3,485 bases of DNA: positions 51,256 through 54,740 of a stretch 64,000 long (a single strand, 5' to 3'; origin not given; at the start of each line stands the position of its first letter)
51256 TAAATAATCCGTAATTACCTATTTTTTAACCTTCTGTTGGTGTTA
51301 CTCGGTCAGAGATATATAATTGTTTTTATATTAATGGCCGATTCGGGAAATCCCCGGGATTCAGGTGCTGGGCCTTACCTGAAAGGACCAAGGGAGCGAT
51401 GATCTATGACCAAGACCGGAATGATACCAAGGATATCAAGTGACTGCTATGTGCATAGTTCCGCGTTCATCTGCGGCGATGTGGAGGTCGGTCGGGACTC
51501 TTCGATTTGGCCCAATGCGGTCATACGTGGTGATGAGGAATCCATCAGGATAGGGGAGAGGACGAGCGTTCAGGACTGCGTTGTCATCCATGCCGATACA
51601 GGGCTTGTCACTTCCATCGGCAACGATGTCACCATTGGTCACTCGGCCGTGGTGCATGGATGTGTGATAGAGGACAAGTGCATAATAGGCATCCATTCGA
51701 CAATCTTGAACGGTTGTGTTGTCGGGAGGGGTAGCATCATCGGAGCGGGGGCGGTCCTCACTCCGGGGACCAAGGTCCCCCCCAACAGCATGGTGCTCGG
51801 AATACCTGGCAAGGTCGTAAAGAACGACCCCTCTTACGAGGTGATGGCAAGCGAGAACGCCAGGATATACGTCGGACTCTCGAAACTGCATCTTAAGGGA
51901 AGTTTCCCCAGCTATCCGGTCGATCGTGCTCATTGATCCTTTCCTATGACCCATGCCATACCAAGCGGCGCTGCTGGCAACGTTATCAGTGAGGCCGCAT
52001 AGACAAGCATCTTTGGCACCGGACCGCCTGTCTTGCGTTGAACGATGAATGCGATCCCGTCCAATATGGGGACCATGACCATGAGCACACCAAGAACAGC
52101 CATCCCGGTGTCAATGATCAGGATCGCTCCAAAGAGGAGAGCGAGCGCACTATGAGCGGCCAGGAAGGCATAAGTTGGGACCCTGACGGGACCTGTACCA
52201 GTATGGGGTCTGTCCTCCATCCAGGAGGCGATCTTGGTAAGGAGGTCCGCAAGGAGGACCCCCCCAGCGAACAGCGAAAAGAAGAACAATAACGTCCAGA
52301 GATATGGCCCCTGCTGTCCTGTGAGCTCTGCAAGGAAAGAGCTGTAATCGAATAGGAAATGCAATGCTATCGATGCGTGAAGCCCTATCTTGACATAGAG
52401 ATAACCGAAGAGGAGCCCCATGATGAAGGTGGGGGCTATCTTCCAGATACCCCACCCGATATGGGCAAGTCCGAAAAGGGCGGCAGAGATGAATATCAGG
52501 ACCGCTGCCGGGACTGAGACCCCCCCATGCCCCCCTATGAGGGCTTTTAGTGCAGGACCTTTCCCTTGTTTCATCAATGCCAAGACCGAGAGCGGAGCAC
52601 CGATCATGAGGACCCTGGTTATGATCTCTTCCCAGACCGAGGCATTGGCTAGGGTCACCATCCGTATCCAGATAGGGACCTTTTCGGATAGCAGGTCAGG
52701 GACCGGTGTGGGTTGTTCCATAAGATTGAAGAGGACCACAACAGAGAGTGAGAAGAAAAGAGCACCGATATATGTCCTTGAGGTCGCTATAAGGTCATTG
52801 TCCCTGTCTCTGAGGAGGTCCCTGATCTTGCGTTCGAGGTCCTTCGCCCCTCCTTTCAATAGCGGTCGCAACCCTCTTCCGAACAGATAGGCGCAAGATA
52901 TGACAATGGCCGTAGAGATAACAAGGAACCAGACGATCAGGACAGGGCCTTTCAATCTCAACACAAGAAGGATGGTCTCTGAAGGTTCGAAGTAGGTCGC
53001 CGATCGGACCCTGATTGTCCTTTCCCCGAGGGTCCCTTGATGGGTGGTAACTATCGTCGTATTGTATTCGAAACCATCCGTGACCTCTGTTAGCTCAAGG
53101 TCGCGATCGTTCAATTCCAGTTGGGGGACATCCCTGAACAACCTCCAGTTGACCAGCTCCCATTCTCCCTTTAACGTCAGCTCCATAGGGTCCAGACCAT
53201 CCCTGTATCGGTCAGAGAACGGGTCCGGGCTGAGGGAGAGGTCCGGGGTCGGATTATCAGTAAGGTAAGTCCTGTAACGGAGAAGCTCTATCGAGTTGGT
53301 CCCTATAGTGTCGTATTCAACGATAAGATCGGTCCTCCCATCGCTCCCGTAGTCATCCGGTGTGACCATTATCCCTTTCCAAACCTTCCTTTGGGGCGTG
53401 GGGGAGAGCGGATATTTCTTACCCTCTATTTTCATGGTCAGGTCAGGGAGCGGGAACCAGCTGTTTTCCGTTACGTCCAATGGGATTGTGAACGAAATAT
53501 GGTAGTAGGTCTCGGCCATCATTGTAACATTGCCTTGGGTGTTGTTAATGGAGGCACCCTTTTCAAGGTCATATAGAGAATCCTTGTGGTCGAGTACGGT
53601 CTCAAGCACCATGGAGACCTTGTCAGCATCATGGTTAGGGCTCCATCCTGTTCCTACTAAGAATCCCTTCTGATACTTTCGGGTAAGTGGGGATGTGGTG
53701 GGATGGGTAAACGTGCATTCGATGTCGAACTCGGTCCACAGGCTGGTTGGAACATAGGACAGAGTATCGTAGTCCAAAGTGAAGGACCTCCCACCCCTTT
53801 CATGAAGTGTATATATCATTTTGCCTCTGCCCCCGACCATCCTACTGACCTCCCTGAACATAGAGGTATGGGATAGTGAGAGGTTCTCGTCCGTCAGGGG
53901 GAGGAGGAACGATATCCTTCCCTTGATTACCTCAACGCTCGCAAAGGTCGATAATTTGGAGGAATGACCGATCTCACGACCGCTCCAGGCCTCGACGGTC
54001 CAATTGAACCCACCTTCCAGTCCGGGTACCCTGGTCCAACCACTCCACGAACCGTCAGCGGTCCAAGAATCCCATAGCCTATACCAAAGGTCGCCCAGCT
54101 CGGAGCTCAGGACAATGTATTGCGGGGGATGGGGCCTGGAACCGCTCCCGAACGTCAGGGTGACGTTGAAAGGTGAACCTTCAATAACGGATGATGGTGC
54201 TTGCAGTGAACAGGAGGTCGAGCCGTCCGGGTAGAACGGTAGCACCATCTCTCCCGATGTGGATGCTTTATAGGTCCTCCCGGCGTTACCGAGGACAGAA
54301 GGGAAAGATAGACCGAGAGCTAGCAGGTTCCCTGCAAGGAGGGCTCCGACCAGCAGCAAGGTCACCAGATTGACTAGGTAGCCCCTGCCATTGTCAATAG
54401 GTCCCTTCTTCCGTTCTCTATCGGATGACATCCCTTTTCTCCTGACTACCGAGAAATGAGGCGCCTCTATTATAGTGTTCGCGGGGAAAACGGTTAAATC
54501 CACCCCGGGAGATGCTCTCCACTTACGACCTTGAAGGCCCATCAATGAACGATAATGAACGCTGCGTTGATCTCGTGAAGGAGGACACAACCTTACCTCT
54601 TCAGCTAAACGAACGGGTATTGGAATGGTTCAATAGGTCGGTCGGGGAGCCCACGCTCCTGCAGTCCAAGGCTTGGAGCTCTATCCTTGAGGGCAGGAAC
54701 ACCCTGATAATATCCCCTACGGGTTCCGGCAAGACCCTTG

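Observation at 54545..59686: Bacterial-length (1.7k aa) Lhr helicase in an archaeal context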

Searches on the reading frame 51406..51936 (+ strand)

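Call 21: search_protein_families(library=pfam, proteins=[window:51406-51936:+], max_evalue=0.001)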
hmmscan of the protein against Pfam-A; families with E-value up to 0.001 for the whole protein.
window:51406-51936:+ (176 aa): 4 families
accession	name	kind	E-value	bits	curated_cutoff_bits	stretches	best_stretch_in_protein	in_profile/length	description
PF00132.30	Hexapep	-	6.5e-21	73.5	27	3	85-119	1-35/36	Bacterial transferase hexapeptide (six repeats)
PF25084.1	LbH_EIF2B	-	9.7e-10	38.9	54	1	45-128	20-103/105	EIF2B subunit epsilon LbH domain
PF14602.12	Hexapep_2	-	8.4e-05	22.7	27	0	69-95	2-27/34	Hexapeptide repeat of succinyl-transferase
PF21711.3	DCTN5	-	0.00024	21.3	40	1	16-141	22-157/182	Dynactin subunit 5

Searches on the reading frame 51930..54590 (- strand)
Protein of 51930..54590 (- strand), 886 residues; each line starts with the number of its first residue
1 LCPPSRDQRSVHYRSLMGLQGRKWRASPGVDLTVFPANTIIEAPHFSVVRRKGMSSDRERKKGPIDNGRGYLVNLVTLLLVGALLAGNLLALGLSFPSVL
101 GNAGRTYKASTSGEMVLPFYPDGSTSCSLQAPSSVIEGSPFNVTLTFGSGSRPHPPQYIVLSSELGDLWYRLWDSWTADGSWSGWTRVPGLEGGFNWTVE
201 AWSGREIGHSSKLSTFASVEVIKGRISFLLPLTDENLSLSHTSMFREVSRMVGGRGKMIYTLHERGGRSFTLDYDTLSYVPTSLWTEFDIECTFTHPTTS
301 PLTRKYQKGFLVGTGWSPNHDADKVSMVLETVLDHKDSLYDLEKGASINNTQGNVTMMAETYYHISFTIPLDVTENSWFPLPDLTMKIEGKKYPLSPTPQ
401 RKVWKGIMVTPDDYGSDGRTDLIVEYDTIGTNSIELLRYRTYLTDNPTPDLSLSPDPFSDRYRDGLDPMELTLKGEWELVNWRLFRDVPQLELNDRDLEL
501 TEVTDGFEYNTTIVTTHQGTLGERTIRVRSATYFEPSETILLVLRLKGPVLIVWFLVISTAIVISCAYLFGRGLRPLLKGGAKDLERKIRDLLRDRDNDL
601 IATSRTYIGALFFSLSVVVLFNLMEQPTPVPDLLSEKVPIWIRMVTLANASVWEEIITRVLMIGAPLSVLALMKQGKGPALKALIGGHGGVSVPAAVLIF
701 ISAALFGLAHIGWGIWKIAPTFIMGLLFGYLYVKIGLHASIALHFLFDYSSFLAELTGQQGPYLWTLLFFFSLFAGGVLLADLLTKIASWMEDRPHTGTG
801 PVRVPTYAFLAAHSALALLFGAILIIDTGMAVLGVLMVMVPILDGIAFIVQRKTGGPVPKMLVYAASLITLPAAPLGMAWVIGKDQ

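Call 21: search_protein_families(library=pfam, proteins=[window:51930-54590:-], max_evalue=0.001)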
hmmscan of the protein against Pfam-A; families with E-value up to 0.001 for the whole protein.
window:51930-54590:- (886 aa): 1 family
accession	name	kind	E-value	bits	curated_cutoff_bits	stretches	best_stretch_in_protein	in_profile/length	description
PF02517.21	Rce1-like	-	3.5e-12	46.9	22.4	1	639-749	4-92/93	Type II CAAX prenyl endopeptidase Rce1-like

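Call 62: search_protein_families(library=ncbifam, proteins=[window:51930-54590:-], max_evalue=1e-10)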
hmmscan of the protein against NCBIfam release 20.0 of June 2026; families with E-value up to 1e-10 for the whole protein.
window:51930-54590:- (886 aa): 0 families
